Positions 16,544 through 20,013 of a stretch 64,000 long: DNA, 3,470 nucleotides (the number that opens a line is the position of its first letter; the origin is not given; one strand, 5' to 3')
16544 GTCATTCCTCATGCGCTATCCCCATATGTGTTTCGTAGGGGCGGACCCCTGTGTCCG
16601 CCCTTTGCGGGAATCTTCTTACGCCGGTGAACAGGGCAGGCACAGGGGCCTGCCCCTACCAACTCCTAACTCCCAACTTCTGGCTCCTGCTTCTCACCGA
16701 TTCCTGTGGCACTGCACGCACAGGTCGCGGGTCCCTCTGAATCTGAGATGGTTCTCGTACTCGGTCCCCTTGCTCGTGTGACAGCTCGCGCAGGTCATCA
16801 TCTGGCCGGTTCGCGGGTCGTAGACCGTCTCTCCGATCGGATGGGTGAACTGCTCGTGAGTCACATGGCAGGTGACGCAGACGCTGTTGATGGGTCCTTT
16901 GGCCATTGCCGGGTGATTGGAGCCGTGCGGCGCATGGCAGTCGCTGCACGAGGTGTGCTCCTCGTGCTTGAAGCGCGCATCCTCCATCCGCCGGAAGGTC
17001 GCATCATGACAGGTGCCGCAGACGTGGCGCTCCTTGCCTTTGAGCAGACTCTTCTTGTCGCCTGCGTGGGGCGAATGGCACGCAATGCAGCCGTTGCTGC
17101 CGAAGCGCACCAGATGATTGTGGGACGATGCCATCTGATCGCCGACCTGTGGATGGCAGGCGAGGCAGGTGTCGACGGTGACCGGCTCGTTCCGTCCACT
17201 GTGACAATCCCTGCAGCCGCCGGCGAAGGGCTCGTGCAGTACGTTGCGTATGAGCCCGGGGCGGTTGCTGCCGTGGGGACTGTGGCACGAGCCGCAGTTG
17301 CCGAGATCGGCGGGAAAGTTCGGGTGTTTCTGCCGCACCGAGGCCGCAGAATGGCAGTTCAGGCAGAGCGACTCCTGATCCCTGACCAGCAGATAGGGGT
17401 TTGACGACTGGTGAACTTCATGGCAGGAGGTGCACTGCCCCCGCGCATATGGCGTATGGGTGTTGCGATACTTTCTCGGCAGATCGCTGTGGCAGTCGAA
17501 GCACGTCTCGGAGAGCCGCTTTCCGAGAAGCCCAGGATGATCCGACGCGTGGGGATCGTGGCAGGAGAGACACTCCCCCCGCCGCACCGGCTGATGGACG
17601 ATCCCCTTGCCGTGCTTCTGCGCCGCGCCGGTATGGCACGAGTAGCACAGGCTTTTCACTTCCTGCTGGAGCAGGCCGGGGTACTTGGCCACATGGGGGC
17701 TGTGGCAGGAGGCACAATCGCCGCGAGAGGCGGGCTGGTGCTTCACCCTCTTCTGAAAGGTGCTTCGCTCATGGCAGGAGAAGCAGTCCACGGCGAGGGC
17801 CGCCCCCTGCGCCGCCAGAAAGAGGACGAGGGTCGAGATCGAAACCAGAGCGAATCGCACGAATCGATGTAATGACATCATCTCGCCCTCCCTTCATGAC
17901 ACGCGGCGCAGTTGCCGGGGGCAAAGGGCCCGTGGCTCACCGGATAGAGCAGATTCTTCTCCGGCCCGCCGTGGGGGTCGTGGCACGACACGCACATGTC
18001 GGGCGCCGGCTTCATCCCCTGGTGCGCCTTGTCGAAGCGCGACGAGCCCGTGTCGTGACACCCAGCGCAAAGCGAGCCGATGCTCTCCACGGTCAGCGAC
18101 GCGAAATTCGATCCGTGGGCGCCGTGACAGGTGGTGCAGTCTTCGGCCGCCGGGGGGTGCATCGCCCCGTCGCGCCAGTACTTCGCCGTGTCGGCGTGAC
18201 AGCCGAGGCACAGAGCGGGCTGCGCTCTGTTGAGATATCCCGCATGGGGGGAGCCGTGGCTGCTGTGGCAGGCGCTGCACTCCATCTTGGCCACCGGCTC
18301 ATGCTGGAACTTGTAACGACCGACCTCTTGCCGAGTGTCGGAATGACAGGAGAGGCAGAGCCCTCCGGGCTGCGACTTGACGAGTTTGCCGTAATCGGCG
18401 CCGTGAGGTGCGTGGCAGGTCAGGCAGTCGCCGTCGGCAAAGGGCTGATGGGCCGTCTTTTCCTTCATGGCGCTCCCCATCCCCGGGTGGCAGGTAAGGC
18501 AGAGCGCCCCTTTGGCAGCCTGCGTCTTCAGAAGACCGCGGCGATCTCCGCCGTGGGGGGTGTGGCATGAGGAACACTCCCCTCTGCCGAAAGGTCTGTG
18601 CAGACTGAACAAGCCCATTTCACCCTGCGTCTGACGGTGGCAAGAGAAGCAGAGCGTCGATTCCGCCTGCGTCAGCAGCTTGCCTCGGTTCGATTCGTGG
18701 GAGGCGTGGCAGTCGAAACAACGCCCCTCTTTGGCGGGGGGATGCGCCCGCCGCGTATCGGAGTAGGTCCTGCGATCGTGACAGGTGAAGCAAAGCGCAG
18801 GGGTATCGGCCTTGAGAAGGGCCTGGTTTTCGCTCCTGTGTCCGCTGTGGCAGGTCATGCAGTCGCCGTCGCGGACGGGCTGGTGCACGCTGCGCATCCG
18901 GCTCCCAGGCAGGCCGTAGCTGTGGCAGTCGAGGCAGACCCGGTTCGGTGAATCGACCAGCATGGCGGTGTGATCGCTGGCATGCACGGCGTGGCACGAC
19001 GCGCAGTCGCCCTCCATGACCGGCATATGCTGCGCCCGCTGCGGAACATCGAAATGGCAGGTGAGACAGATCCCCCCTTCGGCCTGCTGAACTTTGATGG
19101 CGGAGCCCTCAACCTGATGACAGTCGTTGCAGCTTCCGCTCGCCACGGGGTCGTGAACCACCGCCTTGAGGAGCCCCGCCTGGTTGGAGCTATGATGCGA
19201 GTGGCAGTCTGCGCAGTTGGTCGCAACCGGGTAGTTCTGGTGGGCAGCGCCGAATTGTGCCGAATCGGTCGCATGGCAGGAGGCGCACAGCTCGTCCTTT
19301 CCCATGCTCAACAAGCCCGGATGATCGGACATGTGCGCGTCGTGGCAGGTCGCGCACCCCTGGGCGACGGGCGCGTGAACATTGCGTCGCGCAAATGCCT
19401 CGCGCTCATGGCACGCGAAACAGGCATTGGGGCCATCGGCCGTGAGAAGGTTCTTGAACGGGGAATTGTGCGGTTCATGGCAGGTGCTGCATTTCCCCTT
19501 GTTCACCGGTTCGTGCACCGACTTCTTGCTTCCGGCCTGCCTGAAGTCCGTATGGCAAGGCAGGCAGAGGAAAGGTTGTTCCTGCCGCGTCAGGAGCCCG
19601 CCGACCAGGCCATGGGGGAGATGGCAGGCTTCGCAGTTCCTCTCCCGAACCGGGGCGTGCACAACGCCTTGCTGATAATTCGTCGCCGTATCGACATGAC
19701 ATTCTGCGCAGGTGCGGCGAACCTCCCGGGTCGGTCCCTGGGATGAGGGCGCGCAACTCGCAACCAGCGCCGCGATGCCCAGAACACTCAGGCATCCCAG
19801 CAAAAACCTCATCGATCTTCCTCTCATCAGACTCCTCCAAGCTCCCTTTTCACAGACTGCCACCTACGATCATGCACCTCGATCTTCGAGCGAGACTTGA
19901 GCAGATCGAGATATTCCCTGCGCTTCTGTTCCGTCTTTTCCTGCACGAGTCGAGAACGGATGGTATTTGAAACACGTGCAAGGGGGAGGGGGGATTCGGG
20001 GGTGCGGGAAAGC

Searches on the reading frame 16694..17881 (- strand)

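Call 65: search_protein_families(library=ncbifam, proteins=[window:16694-17881:-], max_evalue=0.00001)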
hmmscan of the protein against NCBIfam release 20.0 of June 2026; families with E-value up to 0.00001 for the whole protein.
window:16694-17881:- (395 aa): 9 families
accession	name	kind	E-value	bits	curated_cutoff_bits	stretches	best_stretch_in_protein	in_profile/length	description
TIGR01905.1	paired_CXXCH_1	subfamily_domain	2.8e-65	215.9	25.2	5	142-179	1-38/41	doubled CXXCH domain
TIGR03508.1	decahem_SO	subfamily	5e-44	150.7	192.2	2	32-185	72-227/258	DmsE family decaheme c-type cytochrome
NF041028.1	decahem_GSU2203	exception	2e-37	129.1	325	3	30-144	101-220/317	GSU2203 family decaheme c-type cytochrome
TIGR03153.1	cytochr_NrfH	equivalog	5.4e-12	45.9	134.2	0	280-394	23-135/138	cytochrome c nitrite reductase small subunit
TIGR03146.1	cyt_nit_nrfB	equivalog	1e-10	42.1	166.6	0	165-229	79-143/145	cytochrome c nitrite reductase pentaheme subunit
NF008659.0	PRK11659.1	equivalog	9.3e-10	38.5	184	0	162-231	102-171/188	cytochrome c nitrite reductase pentaheme subunit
NF045722.1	c3_cytochr_TmcA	equivalog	2.1e-08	34.1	114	0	30-86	57-113/125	acidic tetraheme cytochrome c3 TmcA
TIGR03507.1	decahem_SO1788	subfamily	2.2e-06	26.4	209.3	0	334-394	245-304/672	OmcA/MtrC family decaheme c-type cytochrome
NF047727.1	4hemeCytCCctA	equivalog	3.6e-06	27.1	180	0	261-325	36-96/109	tetraheme c-type cytochrome CctA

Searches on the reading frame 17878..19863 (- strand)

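Call 65: search_protein_families(library=ncbifam, proteins=[window:17878-19863:-], max_evalue=0.00001)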
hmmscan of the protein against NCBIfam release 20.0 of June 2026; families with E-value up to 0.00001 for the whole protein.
window:17878-19863:- (661 aa): 9 families
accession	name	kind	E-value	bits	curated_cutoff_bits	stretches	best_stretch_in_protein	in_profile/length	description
TIGR01905.1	paired_CXXCH_1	subfamily_domain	3.8e-131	426.8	25.2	10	327-364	1-38/41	doubled CXXCH domain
TIGR03508.1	decahem_SO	subfamily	2.2e-85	286.2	192.2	6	360-511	75-223/258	DmsE family decaheme c-type cytochrome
NF041028.1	decahem_GSU2203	exception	6.5e-75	252.3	325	5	377-508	123-253/317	GSU2203 family decaheme c-type cytochrome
NF045713.1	CxxCH_16_HmcA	equivalog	2.2e-16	59.5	400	1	146-301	112-262/541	sulfate respiration complex hexadecaheme cytochrome HmcA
TIGR03153.1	cytochr_NrfH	equivalog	8.8e-14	51.7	134.2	0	44-92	23-70/138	cytochrome c nitrite reductase small subunit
NF045722.1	c3_cytochr_TmcA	equivalog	1.8e-11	44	114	0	358-413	60-114/125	acidic tetraheme cytochrome c3 TmcA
NF008659.0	PRK11659.1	equivalog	3.9e-11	43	184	0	189-315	45-168/188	cytochrome c nitrite reductase pentaheme subunit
TIGR03146.1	cyt_nit_nrfB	equivalog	3.5e-10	40.3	166.6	0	189-315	10-142/145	cytochrome c nitrite reductase pentaheme subunit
NF047727.1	4hemeCytCCctA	equivalog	3.1e-06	27.3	180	0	161-228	32-94/109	tetraheme c-type cytochrome CctA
